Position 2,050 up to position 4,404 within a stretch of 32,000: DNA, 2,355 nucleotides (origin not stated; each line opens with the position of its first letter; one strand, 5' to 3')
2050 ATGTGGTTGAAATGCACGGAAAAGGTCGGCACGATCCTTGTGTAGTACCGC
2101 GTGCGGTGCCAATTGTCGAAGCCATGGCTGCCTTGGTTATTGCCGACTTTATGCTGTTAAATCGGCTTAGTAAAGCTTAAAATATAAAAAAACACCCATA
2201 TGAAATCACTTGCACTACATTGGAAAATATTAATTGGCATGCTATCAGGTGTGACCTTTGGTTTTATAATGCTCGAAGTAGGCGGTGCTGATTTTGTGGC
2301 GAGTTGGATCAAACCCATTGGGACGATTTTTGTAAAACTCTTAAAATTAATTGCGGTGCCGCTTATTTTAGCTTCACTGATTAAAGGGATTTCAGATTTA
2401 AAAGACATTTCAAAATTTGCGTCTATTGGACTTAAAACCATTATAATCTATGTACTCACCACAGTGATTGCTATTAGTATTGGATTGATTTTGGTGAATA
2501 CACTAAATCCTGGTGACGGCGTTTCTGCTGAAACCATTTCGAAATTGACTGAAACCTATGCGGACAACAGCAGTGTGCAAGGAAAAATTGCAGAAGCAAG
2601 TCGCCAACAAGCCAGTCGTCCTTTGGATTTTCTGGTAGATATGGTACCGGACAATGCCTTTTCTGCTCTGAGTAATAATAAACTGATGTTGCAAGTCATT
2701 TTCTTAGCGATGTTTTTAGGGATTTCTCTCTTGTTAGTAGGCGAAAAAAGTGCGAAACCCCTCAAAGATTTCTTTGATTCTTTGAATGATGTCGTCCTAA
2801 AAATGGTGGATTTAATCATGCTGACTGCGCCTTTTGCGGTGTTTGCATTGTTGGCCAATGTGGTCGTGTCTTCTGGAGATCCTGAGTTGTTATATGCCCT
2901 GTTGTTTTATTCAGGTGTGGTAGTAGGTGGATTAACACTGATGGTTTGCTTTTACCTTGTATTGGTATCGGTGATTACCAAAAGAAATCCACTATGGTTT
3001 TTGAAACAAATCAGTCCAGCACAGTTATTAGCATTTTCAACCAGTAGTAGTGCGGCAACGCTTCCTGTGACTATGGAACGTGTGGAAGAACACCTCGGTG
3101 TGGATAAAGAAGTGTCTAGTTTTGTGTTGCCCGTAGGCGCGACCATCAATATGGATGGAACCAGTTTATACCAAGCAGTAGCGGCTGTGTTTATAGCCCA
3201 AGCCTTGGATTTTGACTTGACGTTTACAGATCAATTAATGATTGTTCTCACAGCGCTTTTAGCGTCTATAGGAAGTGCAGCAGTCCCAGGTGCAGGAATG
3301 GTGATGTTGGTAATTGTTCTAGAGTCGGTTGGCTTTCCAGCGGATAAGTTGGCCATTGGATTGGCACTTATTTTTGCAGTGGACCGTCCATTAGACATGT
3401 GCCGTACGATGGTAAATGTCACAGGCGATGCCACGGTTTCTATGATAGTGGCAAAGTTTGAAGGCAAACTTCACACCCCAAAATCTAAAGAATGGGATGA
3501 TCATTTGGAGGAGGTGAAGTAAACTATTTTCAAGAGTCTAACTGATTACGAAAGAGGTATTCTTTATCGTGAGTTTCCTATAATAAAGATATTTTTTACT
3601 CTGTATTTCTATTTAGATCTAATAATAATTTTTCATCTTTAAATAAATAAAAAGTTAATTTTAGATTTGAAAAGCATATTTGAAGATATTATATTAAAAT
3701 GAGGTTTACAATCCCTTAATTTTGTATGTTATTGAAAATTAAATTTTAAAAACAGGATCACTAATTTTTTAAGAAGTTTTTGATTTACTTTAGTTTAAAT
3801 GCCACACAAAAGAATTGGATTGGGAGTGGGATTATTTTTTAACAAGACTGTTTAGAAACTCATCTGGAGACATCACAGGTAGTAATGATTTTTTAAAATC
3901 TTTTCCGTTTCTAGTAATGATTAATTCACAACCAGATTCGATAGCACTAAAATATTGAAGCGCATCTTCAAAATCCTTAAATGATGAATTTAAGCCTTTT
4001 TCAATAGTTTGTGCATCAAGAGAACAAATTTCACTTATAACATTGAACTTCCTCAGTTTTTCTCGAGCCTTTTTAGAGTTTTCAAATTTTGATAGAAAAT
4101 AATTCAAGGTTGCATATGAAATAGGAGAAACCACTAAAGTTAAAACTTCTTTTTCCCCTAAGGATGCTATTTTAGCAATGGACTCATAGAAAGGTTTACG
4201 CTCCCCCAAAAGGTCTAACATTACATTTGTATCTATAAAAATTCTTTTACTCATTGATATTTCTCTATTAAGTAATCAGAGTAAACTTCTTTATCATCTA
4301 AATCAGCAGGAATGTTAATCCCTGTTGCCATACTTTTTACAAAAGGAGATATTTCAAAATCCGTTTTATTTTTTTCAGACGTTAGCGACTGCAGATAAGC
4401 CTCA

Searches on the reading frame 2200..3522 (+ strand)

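Call 6: search_protein_families(library=pfam, proteins=[window:2200-3522:+], max_evalue=0.001)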
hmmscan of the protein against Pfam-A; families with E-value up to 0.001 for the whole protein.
window:2200-3522:+ (440 aa): 1 family
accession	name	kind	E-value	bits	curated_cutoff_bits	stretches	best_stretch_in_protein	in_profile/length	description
PF00375.23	SDF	-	4.7e-124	414.8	27.9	1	6-420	1-387/387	Sodium:dicarboxylate symporter family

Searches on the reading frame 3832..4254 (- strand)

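Call 6: search_protein_families(library=pfam, proteins=[window:3832-4254:-], max_evalue=0.001)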
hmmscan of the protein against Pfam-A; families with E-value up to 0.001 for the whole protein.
window:3832-4254:- (140 aa): 2 families
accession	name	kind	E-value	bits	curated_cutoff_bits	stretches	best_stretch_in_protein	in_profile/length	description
PF13470.12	PIN_3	-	8.9e-17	62.4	27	1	4-116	1-113/115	PIN domain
PF01850.27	PIN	-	7.3e-11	43.2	23.6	1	5-121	1-115/120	PIN domain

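Call 85: search_protein_families(library=padloc, proteins=[window:3832-4254:-], max_evalue=0.001)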
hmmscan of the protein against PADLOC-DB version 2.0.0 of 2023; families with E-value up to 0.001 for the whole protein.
window:3832-4254:- (140 aa): 0 families
